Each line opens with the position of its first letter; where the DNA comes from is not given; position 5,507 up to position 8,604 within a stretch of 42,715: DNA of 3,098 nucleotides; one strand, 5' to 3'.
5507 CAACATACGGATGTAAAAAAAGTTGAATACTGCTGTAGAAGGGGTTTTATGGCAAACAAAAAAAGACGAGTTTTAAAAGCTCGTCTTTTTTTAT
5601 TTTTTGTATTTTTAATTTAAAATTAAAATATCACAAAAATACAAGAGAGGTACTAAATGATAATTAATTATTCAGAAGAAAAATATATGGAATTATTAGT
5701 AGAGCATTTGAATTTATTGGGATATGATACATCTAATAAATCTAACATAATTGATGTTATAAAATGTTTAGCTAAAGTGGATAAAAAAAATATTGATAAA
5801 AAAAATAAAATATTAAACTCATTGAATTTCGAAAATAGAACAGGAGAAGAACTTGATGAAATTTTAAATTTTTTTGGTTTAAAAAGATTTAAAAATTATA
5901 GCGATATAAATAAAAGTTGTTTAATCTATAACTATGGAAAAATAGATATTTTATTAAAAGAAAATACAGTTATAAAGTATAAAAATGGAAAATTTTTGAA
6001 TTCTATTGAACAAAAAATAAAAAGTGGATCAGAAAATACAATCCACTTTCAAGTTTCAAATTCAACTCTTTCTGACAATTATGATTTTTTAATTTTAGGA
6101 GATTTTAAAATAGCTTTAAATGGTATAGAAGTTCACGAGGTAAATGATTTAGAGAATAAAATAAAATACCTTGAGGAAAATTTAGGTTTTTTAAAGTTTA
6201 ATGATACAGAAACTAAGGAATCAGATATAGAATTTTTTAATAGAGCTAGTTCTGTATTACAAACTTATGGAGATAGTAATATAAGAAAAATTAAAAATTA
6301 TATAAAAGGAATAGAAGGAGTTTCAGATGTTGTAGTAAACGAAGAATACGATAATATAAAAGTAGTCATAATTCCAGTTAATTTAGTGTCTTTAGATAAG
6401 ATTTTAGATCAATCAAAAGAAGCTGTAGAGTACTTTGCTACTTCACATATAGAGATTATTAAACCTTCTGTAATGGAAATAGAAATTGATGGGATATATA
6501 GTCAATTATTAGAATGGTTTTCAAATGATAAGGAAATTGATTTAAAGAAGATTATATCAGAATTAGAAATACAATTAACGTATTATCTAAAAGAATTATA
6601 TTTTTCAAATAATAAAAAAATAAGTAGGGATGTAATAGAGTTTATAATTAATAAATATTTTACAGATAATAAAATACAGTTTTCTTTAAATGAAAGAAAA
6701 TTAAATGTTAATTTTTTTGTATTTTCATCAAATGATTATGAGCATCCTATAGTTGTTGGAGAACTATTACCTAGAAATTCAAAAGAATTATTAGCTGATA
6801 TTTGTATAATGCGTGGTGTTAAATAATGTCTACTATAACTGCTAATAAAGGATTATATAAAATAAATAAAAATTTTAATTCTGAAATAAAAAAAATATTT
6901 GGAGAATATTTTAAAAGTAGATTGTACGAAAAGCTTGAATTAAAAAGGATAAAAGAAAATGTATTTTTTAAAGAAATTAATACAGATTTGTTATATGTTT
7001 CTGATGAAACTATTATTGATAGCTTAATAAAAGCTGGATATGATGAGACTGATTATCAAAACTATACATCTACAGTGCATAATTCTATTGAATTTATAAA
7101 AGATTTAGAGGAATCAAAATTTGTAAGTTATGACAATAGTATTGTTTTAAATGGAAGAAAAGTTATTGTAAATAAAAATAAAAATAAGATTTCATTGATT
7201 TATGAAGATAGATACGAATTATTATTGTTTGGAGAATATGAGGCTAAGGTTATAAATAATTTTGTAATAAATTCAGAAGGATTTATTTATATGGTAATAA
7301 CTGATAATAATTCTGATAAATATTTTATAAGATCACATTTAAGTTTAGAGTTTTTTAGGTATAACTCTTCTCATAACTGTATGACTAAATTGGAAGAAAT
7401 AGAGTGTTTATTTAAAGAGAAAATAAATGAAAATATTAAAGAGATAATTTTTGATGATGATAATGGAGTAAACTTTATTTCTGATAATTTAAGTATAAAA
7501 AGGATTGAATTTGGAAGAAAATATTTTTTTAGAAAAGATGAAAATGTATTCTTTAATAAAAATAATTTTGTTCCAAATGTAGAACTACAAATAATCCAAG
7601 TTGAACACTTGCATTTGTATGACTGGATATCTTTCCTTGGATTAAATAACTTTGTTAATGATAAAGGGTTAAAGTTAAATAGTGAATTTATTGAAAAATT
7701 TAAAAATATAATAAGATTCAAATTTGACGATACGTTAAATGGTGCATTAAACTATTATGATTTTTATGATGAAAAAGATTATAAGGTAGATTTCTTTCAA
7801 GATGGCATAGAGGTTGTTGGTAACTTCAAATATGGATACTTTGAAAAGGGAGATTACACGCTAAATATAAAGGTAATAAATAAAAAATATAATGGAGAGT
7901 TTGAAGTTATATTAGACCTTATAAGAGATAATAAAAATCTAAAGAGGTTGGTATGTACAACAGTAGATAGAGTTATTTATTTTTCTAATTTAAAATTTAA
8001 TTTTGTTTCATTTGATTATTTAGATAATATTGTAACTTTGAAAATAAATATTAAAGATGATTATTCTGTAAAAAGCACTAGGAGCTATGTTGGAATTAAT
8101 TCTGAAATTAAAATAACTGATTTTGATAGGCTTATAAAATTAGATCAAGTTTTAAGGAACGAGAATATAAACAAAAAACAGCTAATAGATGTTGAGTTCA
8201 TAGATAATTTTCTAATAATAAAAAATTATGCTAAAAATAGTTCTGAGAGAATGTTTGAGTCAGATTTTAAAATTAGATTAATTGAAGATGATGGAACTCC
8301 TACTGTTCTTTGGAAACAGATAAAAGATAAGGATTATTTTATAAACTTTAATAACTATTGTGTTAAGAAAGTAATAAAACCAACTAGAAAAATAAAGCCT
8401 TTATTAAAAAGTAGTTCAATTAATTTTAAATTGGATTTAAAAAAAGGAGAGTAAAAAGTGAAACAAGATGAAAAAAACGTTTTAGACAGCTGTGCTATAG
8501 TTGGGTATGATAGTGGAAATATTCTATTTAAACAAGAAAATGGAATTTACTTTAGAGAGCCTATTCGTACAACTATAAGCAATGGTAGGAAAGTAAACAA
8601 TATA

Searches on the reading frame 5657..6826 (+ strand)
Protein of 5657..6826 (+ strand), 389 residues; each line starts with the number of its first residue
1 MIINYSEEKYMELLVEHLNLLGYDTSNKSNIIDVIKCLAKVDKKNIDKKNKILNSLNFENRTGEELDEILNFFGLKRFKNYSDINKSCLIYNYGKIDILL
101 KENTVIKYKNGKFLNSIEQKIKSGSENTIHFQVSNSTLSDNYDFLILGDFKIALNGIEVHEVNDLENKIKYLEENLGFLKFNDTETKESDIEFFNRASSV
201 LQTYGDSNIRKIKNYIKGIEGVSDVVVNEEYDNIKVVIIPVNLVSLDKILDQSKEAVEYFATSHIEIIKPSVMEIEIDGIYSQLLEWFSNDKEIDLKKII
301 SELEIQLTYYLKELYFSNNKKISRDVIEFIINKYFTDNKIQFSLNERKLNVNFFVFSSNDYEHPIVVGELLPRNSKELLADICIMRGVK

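Call 7: search_protein_families(library=phrogs, proteins=[window:5657-6826:+], max_evalue=0.001)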
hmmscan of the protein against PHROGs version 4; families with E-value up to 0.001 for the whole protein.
window:5657-6826:+ (389 aa): 0 families

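Call 8: search_protein_families(library=pfam, proteins=[window:5657-6826:+], max_evalue=0.001)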
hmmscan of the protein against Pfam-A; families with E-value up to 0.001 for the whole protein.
window:5657-6826:+ (389 aa): 0 families

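Call 77: search_solved_structures(query=window:5657-6826:+, max_evalue=1)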
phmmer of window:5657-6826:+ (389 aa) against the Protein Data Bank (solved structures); distinct sequences matched with E-value up to 1: 2.
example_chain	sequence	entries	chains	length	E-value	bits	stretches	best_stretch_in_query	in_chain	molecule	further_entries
6lk8_I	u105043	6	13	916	0.14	14.6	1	260-341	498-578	Nuclear pore complex protein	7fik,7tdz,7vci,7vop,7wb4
4afg_A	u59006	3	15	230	0.41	13.1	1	241-347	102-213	CAPITELLA TELETA ACHBP | ACHBP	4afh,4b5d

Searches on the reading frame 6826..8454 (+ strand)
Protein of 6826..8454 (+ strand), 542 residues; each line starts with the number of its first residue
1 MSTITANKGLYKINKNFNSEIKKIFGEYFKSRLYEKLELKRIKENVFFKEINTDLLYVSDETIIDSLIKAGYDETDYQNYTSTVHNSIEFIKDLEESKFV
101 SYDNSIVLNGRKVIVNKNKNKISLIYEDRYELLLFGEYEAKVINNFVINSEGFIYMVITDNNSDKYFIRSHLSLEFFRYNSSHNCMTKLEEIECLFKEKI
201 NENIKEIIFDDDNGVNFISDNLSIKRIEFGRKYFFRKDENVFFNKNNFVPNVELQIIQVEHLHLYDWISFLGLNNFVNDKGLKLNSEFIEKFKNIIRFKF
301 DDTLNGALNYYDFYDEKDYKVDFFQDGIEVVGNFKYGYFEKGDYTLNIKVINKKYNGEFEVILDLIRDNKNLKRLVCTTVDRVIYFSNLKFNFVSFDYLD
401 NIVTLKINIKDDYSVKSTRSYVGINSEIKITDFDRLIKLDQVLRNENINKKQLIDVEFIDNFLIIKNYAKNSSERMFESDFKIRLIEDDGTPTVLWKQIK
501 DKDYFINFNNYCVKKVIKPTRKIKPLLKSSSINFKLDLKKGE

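Call 7: search_protein_families(library=phrogs, proteins=[window:6826-8454:+], max_evalue=0.001)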
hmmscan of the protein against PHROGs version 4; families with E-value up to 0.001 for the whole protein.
window:6826-8454:+ (542 aa): 0 families

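Call 8: search_protein_families(library=pfam, proteins=[window:6826-8454:+], max_evalue=0.001)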
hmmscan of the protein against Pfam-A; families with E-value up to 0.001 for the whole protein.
window:6826-8454:+ (542 aa): 0 families

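Call 78: search_solved_structures(query=window:6826-8454:+, max_evalue=1)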
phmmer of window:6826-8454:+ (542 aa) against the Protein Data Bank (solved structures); distinct sequences matched with E-value up to 1: 1.
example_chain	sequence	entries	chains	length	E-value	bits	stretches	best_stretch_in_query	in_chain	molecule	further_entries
4zv6_A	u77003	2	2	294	0.12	14.1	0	463-529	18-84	AlphaRep-7 | alpha-Rep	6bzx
